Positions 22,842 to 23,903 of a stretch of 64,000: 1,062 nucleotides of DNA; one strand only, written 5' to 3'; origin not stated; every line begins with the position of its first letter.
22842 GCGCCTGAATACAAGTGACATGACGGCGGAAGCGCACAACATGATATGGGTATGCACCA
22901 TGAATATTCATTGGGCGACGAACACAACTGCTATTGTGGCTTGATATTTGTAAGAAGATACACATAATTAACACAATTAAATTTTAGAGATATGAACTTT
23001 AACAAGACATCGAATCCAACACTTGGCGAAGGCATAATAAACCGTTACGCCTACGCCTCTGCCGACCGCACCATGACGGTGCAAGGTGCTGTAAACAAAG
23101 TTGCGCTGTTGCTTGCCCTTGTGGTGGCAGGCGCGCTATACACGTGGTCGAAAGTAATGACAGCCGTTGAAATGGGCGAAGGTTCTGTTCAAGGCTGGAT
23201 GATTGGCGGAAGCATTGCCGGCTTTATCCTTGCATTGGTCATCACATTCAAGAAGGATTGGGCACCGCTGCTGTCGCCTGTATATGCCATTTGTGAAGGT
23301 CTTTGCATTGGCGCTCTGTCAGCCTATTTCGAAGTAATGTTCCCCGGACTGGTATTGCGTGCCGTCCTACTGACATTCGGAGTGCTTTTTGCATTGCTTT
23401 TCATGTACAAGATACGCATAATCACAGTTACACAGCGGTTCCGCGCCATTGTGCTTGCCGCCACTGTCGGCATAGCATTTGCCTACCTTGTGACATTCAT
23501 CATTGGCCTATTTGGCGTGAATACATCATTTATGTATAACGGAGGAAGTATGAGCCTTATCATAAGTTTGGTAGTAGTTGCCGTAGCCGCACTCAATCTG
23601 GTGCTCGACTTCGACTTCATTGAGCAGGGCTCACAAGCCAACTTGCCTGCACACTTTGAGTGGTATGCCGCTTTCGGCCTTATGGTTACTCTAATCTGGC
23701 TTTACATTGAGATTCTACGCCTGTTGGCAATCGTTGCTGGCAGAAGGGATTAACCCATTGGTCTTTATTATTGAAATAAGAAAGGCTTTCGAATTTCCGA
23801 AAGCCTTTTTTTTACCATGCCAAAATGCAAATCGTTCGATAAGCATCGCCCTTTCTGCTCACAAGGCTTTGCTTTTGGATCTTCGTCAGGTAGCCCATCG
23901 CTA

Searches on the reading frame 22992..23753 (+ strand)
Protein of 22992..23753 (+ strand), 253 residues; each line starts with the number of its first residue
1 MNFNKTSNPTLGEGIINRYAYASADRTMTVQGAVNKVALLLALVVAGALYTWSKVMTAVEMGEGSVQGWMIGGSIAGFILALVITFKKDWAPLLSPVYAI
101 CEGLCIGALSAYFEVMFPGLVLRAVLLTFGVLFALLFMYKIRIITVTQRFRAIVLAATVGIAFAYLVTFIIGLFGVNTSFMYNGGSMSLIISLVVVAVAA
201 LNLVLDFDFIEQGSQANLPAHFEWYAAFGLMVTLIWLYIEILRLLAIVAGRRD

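Call 32: search_protein_families(library=pfam, proteins=[window:22992-23753:+])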
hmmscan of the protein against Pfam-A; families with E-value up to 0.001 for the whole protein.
window:22992-23753:+ (253 aa): 1 family
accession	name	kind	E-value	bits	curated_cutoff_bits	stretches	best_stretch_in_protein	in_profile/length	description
PF12811.12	BaxI_1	-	5.3e-75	252.5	26.2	1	8-249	1-232/233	Bax inhibitor 1 like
